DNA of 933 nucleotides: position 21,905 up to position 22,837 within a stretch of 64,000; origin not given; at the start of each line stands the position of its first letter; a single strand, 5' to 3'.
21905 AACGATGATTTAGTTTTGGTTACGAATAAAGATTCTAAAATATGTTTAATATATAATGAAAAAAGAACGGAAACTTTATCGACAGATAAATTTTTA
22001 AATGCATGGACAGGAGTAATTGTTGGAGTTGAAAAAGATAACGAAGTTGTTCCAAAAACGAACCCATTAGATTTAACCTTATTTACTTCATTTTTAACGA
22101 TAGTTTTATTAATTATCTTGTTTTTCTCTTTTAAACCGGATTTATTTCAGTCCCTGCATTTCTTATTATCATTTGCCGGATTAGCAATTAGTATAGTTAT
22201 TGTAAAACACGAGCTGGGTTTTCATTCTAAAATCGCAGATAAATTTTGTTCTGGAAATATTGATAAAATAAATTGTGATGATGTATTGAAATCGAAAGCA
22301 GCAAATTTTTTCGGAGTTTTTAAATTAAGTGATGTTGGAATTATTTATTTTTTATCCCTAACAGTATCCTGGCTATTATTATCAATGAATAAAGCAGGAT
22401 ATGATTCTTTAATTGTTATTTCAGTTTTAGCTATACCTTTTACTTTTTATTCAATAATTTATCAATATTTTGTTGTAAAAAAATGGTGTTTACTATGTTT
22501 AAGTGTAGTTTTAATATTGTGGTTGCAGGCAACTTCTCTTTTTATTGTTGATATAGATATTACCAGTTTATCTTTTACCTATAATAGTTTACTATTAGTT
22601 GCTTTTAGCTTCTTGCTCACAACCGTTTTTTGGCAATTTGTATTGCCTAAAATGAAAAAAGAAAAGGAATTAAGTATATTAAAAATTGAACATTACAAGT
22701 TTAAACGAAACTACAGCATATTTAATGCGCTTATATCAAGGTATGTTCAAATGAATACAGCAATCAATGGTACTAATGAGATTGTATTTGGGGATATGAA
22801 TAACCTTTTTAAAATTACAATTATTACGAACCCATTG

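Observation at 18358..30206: Composite double-glycine peptide island: two unrelated peptide classes, one C39 exporter, a dedicated disulfide machine and receiver-less regulators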

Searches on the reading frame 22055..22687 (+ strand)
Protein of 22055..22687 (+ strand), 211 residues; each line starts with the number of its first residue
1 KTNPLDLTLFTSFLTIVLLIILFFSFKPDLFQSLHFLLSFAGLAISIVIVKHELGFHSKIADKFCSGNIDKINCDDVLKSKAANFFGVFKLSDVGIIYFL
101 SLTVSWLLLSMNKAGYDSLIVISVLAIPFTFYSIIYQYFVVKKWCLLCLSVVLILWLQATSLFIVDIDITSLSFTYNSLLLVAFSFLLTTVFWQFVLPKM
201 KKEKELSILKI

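Call 63: search_solved_structures(query=window:22055-22687:+, max_evalue=10, show_alignments=4)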
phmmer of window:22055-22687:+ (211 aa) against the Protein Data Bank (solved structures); distinct sequences matched with E-value up to 10: 2.
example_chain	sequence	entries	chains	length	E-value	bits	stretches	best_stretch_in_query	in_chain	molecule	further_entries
4nv6_A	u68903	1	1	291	0.0014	21.9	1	63-191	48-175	VKORC1/thioredoxin domain protein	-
4nv2_A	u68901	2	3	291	0.0042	20.3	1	71-191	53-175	VKORC1/thioredoxin domain protein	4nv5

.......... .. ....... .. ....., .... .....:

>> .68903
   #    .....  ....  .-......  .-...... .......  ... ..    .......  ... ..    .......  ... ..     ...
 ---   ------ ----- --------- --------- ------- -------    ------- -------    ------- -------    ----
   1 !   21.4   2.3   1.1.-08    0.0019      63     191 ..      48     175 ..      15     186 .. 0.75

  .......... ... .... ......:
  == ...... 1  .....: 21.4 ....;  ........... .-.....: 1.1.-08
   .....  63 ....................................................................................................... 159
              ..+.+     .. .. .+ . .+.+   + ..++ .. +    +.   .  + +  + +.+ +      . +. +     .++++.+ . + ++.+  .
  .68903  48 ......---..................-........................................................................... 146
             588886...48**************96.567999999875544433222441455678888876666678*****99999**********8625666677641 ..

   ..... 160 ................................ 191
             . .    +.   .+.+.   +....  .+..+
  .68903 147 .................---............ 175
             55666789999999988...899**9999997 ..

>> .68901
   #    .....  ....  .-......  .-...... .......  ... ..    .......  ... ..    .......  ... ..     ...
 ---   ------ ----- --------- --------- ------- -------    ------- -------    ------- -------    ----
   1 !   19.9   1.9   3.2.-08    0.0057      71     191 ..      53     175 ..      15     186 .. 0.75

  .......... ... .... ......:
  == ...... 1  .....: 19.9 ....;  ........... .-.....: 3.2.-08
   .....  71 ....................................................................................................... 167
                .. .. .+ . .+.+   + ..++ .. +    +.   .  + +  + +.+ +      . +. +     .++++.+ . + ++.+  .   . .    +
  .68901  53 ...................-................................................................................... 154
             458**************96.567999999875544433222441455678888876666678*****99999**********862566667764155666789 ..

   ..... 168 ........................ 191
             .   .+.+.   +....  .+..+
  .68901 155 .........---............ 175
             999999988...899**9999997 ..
